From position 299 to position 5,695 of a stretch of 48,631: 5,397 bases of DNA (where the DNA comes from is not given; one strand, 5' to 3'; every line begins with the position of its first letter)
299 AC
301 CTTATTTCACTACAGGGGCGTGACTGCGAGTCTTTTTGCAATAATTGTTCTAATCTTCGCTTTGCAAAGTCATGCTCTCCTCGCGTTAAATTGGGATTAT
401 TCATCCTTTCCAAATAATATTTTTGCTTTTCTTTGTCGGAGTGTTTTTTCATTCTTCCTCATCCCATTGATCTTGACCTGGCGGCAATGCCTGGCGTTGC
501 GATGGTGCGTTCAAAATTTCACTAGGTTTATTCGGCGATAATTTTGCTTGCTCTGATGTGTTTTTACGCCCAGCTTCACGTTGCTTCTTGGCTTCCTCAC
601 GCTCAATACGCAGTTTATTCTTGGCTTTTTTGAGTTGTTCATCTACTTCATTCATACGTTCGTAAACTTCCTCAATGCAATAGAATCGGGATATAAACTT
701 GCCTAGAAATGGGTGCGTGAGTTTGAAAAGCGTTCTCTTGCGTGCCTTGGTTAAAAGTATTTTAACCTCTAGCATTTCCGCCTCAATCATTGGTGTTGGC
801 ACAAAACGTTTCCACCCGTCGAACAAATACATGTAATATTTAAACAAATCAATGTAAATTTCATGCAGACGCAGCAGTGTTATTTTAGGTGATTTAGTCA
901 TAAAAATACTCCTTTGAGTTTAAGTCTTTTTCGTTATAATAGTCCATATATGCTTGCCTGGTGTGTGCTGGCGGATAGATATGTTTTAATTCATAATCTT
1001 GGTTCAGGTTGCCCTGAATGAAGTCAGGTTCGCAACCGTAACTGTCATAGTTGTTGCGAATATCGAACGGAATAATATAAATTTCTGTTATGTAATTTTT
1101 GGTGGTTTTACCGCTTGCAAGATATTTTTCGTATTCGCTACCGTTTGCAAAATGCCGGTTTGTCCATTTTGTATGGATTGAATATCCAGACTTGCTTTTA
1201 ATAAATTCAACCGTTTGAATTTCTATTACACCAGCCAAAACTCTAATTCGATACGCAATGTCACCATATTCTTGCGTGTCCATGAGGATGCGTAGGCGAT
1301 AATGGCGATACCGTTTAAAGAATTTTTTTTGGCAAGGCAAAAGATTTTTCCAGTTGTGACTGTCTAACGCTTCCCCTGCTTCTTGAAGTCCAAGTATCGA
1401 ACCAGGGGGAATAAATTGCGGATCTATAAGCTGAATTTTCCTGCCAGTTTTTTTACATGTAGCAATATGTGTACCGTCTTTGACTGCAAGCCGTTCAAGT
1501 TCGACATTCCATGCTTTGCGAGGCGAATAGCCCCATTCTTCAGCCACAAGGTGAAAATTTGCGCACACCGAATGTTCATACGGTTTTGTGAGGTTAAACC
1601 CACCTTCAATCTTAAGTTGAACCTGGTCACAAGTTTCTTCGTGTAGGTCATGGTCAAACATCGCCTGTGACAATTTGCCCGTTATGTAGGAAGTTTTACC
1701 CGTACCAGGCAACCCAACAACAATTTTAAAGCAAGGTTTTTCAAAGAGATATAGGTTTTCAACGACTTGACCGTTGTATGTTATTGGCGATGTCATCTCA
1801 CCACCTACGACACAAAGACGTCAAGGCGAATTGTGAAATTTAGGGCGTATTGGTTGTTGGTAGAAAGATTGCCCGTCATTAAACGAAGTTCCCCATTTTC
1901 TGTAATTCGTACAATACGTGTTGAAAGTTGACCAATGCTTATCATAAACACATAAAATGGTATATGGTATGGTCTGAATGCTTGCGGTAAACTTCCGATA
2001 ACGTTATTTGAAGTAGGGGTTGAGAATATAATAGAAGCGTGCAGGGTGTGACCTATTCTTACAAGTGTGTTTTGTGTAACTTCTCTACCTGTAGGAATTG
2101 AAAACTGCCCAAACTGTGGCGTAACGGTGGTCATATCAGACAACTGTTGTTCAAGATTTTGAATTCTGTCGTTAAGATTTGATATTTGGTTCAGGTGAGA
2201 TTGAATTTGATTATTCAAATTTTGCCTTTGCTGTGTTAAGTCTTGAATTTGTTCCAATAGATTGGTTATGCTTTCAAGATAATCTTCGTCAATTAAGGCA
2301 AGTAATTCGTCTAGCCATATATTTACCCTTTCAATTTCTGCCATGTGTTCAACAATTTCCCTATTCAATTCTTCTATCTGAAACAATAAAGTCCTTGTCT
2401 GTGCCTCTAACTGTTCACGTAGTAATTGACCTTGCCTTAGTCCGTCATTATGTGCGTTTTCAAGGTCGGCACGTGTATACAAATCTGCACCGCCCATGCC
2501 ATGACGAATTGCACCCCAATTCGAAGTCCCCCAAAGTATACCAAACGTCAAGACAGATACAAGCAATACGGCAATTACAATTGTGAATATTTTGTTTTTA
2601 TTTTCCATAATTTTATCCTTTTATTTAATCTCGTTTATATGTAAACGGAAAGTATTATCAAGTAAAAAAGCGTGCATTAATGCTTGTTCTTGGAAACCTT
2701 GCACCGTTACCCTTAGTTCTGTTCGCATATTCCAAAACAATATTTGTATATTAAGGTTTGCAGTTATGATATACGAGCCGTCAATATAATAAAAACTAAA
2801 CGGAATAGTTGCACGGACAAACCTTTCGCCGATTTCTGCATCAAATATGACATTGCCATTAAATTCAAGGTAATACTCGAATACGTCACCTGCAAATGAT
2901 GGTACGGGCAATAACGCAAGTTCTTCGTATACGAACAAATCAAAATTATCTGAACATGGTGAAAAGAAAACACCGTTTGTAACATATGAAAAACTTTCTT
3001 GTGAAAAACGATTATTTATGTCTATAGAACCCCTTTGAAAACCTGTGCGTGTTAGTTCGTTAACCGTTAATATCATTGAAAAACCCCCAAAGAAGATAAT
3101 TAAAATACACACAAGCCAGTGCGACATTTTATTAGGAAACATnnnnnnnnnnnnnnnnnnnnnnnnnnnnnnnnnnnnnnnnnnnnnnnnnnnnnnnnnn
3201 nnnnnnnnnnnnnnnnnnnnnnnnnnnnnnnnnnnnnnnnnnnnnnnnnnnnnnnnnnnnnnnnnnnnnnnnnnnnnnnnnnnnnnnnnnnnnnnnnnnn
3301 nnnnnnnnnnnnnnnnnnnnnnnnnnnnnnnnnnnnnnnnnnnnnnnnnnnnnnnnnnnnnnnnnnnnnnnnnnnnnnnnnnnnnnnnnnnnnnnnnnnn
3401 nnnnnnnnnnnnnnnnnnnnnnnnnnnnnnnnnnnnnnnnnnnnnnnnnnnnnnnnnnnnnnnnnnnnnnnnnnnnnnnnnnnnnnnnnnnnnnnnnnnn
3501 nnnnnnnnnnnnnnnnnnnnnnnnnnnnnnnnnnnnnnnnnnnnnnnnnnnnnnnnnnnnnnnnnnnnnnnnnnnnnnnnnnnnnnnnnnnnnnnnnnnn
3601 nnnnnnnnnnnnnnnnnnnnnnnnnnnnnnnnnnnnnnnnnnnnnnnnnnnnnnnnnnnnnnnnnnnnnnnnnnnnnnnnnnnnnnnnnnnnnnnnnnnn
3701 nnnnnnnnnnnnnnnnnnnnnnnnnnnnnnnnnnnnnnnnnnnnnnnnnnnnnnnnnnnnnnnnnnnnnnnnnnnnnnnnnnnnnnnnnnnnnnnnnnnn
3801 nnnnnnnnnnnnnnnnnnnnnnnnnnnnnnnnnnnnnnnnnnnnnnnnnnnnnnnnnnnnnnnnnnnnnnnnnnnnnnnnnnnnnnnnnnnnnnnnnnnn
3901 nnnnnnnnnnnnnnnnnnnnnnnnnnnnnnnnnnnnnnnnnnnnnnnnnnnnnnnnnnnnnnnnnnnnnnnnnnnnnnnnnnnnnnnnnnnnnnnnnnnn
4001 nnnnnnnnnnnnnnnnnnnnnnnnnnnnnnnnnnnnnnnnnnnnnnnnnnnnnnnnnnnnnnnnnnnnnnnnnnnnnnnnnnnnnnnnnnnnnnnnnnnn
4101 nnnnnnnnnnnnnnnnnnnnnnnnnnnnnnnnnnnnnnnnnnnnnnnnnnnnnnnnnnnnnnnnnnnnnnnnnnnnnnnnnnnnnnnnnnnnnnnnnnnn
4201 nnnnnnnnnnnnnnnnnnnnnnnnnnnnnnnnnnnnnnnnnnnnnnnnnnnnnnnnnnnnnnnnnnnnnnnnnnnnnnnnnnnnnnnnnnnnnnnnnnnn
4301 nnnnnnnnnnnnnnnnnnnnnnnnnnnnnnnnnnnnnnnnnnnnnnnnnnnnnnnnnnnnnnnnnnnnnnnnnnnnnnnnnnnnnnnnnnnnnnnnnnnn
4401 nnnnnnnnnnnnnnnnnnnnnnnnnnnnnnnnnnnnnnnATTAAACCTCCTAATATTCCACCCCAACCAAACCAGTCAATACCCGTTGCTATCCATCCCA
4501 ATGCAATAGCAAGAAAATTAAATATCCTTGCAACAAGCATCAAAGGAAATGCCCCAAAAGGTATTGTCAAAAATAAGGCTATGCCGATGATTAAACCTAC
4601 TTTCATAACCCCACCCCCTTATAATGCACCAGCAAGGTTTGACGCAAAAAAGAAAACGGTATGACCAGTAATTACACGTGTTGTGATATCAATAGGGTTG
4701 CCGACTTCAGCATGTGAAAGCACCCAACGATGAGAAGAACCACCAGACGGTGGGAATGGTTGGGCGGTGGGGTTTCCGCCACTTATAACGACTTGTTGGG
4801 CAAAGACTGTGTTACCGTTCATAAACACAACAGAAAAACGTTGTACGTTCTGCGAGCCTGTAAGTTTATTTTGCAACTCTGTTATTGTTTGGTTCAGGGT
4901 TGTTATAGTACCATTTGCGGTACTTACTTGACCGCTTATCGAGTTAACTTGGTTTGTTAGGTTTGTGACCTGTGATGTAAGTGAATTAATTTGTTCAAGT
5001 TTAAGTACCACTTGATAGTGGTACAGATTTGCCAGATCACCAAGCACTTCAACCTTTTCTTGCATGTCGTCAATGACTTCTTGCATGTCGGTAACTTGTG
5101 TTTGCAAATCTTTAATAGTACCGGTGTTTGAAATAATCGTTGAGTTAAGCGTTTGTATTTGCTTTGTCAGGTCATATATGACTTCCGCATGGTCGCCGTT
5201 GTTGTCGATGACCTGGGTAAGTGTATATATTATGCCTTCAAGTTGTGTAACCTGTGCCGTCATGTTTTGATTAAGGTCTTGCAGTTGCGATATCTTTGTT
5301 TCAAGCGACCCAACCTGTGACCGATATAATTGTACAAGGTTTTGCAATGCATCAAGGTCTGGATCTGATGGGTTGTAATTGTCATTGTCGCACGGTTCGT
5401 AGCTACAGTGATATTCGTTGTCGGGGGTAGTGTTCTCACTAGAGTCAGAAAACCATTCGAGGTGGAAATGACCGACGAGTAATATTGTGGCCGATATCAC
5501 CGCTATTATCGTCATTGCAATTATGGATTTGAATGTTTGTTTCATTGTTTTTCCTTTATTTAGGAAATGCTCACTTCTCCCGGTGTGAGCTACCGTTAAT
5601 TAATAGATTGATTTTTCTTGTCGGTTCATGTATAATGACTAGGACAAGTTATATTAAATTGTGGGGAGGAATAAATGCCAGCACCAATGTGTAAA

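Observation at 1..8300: Atypical inovirus-like integrated element in a spore-former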

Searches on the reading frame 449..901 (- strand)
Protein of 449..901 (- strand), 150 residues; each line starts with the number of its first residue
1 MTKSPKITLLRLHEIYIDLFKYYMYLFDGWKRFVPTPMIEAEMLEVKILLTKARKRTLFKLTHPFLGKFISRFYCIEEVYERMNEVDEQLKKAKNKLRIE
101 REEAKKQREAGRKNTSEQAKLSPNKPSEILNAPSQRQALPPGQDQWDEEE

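Call 3: search_protein_families(library=pfam, max_evalue=0.1, proteins=[window:449-901:-])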
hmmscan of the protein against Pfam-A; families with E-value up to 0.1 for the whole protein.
window:449-901:- (150 aa): 0 families

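Call 4: search_protein_families(library=phrogs, max_evalue=0.1, proteins=[window:449-901:-])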
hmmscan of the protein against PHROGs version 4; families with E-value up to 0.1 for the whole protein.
window:449-901:- (150 aa): 2 families
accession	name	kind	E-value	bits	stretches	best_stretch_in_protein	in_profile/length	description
phrog_34815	-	unknown function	0.011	16.2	1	72-126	71-126/224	-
phrog_1095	-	unknown function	0.048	14.8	1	71-117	73-120/124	-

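Call 88: search_protein_families(library=pfam, max_evalue=1, proteins=[window:449-901:-])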
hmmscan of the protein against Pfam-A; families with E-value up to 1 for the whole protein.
window:449-901:- (150 aa): 1 family
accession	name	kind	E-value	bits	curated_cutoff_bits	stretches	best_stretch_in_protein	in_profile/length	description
PF04417.17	DUF501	-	0.11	12.9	23.8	1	55-120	27-92/139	Protein of unknown function (DUF501)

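Call 105: search_protein_families(library=padloc, max_evalue=0.01, proteins=[window:449-901:-])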
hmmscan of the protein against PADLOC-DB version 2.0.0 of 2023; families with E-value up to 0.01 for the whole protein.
window:449-901:- (150 aa): 1 family
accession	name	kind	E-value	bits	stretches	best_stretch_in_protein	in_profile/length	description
PDLC00562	JetA3|JetA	-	0.0037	14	1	58-122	214-279/536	Unknown function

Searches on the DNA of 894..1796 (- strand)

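Call 64: search_rna_families(source=L001, start=3300, end=16758, threshold=evalue, max_evalue=0.1)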
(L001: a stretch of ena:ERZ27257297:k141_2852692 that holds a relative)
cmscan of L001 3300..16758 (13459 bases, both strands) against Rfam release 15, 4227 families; matches with E-value up to 0.1: 0.
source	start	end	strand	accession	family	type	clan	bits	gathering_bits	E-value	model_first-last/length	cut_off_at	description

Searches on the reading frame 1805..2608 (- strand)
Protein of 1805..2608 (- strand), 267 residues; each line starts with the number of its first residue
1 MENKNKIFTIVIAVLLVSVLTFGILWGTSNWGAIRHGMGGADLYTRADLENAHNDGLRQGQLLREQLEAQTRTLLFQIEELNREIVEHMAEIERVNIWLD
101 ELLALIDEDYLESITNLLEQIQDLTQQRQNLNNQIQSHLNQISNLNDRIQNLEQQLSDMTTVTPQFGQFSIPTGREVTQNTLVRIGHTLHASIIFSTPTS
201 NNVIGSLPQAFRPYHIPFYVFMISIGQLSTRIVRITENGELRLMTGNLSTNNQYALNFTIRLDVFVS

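Call 3: search_protein_families(library=pfam, max_evalue=0.1, proteins=[window:1805-2608:-])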
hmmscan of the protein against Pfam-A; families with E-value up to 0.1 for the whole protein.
window:1805-2608:- (267 aa): 18 families
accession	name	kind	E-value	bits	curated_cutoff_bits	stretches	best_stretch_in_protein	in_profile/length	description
PF01923.23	Cob_adeno_trans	-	0.00044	20.8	24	1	83-177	23-120/171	Cobalamin adenosyltransferase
PF13166.12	AAA_13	-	0.0016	17.7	36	1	66-160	366-457/713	AAA domain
PF10392.15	COG5_N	-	0.0022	18.7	31.2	1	69-151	12-93/132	Conserved oligomeric Golgi complex subunit 5, N-terminal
PF03999.17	MAP65_ASE1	-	0.0067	15.6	26.9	1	66-160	87-184/477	Microtubule associated protein (MAP65/ASE1 family)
PF04513.17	Baculo_PEP_C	-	0.0086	16.6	38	1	67-161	25-113/140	Baculovirus polyhedron envelope protein, PEP, C terminus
PF19314.4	DUF5917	-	0.011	16.2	27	0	113-157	48-92/94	Family of unknown function (DUF5917)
PF03961.19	FapA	-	0.012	15.7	31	1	56-153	136-230/272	Flagellar Assembly Protein A beta solenoid domain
PF24590.1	DUF7615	-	0.014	16.3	27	0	115-170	39-99/106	Domain of unknown function (DUF7615)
PF25764.1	KIF21A_4th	-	0.019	15.1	33.1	1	70-155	22-150/183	KIF21A-like domain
PF07817.19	GLE1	-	0.02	14.7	24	1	111-161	7-57/250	GLE1-like protein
PF06008.19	Laminin_I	-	0.028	14.6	34.6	1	112-160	5-53/259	Laminin Domain I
PF04253.20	TFR_dimer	-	0.044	14.2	27.1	1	112-182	8-73/121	Transferrin receptor-like dimerisation domain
PF16515.11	HIP1_clath_bdg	-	0.046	14.6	28.8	1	48-100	24-76/99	Clathrin-binding domain of Huntingtin-interacting protein 1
PF23984.1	DUF7307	-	0.051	13.9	27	0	121-159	2-41/129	Pam3 gp33-like protein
PF01548.23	DEDD_Tnp_IS110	-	0.055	13.7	29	1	108-142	119-153/155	Transposase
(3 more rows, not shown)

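Call 4: search_protein_families(library=phrogs, max_evalue=0.1, proteins=[window:1805-2608:-])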
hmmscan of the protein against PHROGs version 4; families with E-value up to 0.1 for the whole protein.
window:1805-2608:- (267 aa): 14 families
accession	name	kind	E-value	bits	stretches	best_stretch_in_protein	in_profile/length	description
phrog_36335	-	unknown function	0.00018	22.3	1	103-162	73-132/165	-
phrog_77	-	DNA, RNA and nucleotide metabolism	0.0012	18.4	1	64-159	646-758/967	SbcC-like subunit of palindrome specific endonuclease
phrog_16140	-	unknown function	0.0025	17.6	1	61-184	5-125/426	-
phrog_2619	-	unknown function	0.0027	18.9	0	116-160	58-102/124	-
phrog_95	-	integration and excision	0.0033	17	1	76-161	454-539/651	integrase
phrog_6094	-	unknown function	0.011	16.5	0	1-96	1-63/142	-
phrog_23565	-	DNA, RNA and nucleotide metabolism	0.013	16.5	1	84-157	94-165/199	ribonucleotide reductase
phrog_595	-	head and packaging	0.019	15.3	1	77-155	67-145/513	head maturation protease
phrog_5211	-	unknown function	0.021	16.1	1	111-166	14-69/112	-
phrog_491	-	DNA, RNA and nucleotide metabolism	0.036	14.7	1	77-127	19-69/176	Mu Gam-like end protection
phrog_1047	-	tail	0.047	12.7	1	80-176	20-120/1251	tail associated lysin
phrog_13137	-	tail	0.051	13.1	1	104-160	188-243/541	tail length tape measure protein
phrog_206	-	head and packaging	0.078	13.7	0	67-160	54-140/263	head scaffolding protein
phrog_15612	-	unknown function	0.093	12.2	0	112-168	143-185/639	-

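Call 106: search_protein_families(library=ncbifam, max_evalue=0.01, proteins=[window:1805-2608:-])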
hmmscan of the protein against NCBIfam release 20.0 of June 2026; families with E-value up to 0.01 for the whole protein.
window:1805-2608:- (267 aa): 14 families
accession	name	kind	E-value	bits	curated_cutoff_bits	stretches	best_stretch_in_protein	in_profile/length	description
NF045487.1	ASRP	equivalog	1.2e-05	24.2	300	1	66-159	153-237/593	archaea-specific SMC-related protein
NF053563.1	Rkd4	equivalog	0.0002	19.7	860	1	45-161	259-378/747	arcadin-4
TIGR02169.1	SMC_prok_A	equivalog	0.00021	19.1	729.4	1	58-160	823-924/1165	chromosome segregation protein SMC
TIGR04523.1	Mplasa_alph_rch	subfamily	0.00022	19.3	270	1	64-160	168-259/745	helix-rich protein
NF047793.1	ResRegPgtA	equivalog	0.00024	20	650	1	108-202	111-203/414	two-component system response regulator PgtA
TIGR02168.1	SMC_prok_B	equivalog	0.00051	17.9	567.35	1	59-159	753-852/1181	chromosome segregation protein SMC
TIGR01843.1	type_I_hlyD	subfamily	0.0011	18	208.65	1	75-160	80-170/422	HlyD family type I secretion periplasmic adaptor subunit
TIGR02338.1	gimC_beta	equivalog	0.0014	18.6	73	1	113-182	4-72/110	prefoldin subunit beta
NF003034.1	PRK03918.1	equivalog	0.0017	16.4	700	1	68-163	199-289/878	DNA double-strand break repair ATPase Rad50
TIGR00636.1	PduO_Nterm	equivalog_domain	0.0039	16.9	108.45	1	83-178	22-111/171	cob(I)yrinic acid a,c-diamide adenosyltransferase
NF002572.0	PRK02224.1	equivalog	0.0048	15.2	1087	1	68-158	306-395/888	DNA double-strand break repair ATPase Rad50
NF043058.1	T4SS_LegC2C7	subfamily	0.0069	15.4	350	0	65-157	167-255/348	LegC2/C7 family Dot/Icm T4SS effector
NF041751.2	sbcc_Staph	equivalog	0.0094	13.9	920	0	65-164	274-366/1007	exonuclease subunit SbcC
NF047515.1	SpiroCoCo_C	equivalog_domain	0.0098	15.1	125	0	73-158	128-212/313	SpiroCoCo family coiled-coil protein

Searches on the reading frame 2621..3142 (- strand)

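Call 3: search_protein_families(library=pfam, max_evalue=0.1, proteins=[window:2621-3142:-])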
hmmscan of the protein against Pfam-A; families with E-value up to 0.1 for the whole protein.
window:2621-3142:- (173 aa): 0 families

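Call 4: search_protein_families(library=phrogs, max_evalue=0.1, proteins=[window:2621-3142:-])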
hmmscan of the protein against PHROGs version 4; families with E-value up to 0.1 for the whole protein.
window:2621-3142:- (173 aa): 1 family
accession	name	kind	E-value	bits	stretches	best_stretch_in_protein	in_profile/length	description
phrog_32932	-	unknown function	0.0015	19.4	1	90-119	3-32/62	-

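Call 106: search_protein_families(library=ncbifam, max_evalue=0.01, proteins=[window:2621-3142:-])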
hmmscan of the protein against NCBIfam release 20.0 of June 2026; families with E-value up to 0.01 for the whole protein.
window:2621-3142:- (173 aa): 0 families

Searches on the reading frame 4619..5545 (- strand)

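Call 3: search_protein_families(library=pfam, max_evalue=0.1, proteins=[window:4619-5545:-])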
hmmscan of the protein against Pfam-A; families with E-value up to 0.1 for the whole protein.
window:4619-5545:- (308 aa): 76 families (the best 25 are shown)
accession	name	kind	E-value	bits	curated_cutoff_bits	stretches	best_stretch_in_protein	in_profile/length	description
PF08614.16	ATG16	-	4.6e-06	27.4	33.7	1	109-169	90-150/200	Autophagy protein 16 (ATG16)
PF08702.15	Fib_alpha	-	8.2e-06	26.5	29.9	1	66-166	25-126/143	Fibrinogen alpha/beta chain family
PF12325.13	TMF_TATA_bd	-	1.4e-05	25.6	29.1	1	69-163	12-106/115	TATA element modulatory factor 1 TATA binding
PF10046.14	BLOC1_2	-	1.5e-05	25.7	33.4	1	181-228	48-95/96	Biogenesis of lysosome-related organelles complex-1 subunit 2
PF05010.19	TACC_C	-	3.8e-05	23.9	29.9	1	61-176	7-123/201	Transforming acidic coiled-coil-containing protein (TACC), C-terminal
PF07889.17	DUF1664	-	3.9e-05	24.1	34.6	0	185-227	81-123/124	Protein of unknown function (DUF1664)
PF06810.17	Phage_scaffold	-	7.4e-05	23.2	35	1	187-229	30-73/170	Phage capsid assembly scaffolding protein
PF05377.16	FlaC_arch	-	0.00021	22.1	27.8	0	193-225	2-34/55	Flagella accessory protein C (FlaC)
PF06419.17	COG6_N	-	0.00028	21.5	27.4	1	184-230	40-86/114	Conserved oligomeric complex COG6, N-terminal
PF00038.26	Filament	-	0.00034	20.8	40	0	125-233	121-238/313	Intermediate filament protein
PF24922.1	ACBP4_C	-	0.00038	21.1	31.2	1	184-236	31-83/105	Acyl-CoA-binding domain-containing protein 4-6, C-terminal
PF04102.17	SlyX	-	0.00047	21.2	30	1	127-164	16-53/67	SlyX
PF17098.10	Wtap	-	0.00061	20.2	35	0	127-168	110-151/155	WTAP/Mum2p family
PF04871.18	Uso1_p115_C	-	0.00062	20.5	28.4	1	79-166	4-91/121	Uso1 / p115 like vesicle tethering protein, C terminal region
PF07926.17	TPR_MLP1_2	-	0.00089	19.7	36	1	131-229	4-102/129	TPR/MLP1/MLP2-like protein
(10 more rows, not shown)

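Call 4: search_protein_families(library=phrogs, max_evalue=0.1, proteins=[window:4619-5545:-])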
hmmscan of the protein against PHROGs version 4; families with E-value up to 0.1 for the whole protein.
window:4619-5545:- (308 aa): 40 families (the best 25 are shown)
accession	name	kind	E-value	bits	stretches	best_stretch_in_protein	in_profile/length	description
phrog_77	-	DNA, RNA and nucleotide metabolism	2.8e-07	30.5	1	67-230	462-616/967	SbcC-like subunit of palindrome specific endonuclease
phrog_5553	-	unknown function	8.8e-06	26.9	1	121-219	14-112/114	-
phrog_4876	-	unknown function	2.2e-05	25.2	1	182-233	84-135/226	-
phrog_18076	-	other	2.3e-05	25.7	0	108-166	39-98/106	hol-like chemotaxis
phrog_2658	-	other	2.9e-05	25.3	1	150-228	44-124/126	hol-like chemotaxis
phrog_2619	-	unknown function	3.7e-05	24.9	1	115-165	56-105/124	-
phrog_18412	-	head and packaging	6.1e-05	23.6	1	63-233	38-222/229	minor head protein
phrog_3590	-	unknown function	9.3e-05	23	1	77-233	158-297/481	-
phrog_6664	-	unknown function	9.4e-05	23.8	0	68-106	44-82/97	-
phrog_1272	-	tail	0.00016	20.5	1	68-232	20-188/1606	tail length tape measure protein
phrog_1244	-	unknown function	0.00028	21.3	0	182-235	24-77/157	-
phrog_6440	-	unknown function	0.00062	20.8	0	145-232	30-110/186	-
phrog_13576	-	other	0.00075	20.7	0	115-166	64-115/126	methyltransferase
phrog_3550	-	unknown function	0.00091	20.5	0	151-204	4-52/79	-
phrog_8369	-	other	0.0024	19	0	63-122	58-117/192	hol-like chemotaxis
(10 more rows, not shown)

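Call 106: search_protein_families(library=ncbifam, max_evalue=0.01, proteins=[window:4619-5545:-])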
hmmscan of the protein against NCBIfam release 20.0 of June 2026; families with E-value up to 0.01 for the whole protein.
window:4619-5545:- (308 aa): 30 families (the best 25 are shown)
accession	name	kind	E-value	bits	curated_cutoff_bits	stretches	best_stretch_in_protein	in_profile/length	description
NF045487.1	ASRP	equivalog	6.8e-10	38.2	300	1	80-228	314-462/593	archaea-specific SMC-related protein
TIGR02168.1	SMC_prok_B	equivalog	3.1e-09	35.2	567.35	1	65-231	263-426/1181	chromosome segregation protein SMC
NF038218.1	IcmG_DotF_IVB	equivalog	9.6e-08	32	200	2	184-235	132-183/266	type IVB secretion system protein IcmG/DotF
TIGR02169.1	SMC_prok_A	equivalog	8.3e-07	27.1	729.4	1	64-228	684-843/1165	chromosome segregation protein SMC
TIGR04523.1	Mplasa_alph_rch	subfamily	1.4e-06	26.6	270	1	72-229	388-541/745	helix-rich protein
NF041035.1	Rad50_Halo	equivalog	3.1e-06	25.9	1000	1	77-228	207-358/883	DNA double-strand break repair ATPase Rad50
NF045622.1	Npun_F5560_fam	hypoth_equivalog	5e-06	26.7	125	0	61-131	53-121/156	Npun_F5560 family protein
TIGR04211.1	SH3_and_anchor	equivalog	6.3e-06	25.9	65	1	75-168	65-158/198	TIGR04211 family SH3 domain-containing protein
NF041034.1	Rad50_Sulf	equivalog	1.2e-05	23.4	1000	1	67-229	526-687/872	DNA double-strand break repair ATPase Rad50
NF002572.0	PRK02224.1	equivalog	1.8e-05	23.2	1087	1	77-229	207-359/888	DNA double-strand break repair ATPase Rad50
NF043058.1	T4SS_LegC2C7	subfamily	2.5e-05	23.4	350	1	120-234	142-260/348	LegC2/C7 family Dot/Icm T4SS effector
NF047515.1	SpiroCoCo_C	equivalog_domain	2.9e-05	23.4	125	1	65-224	93-254/313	SpiroCoCo family coiled-coil protein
NF052320.1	Cbp1_fam_LP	subfamily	3.3e-05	23.6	90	1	52-228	18-181/286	Cbp1 family collagen-binding glycoprotein adhesin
TIGR04320.1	Surf_Exclu_PgrA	domain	3.4e-05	23.3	70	1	27-165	230-359/360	SEC10/PgrA surface exclusion domain-containing protein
NF038350.1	taxis_HmpF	equivalog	5.4e-05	21.8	200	1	58-238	211-392/553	pilus motility taxis protein HmpF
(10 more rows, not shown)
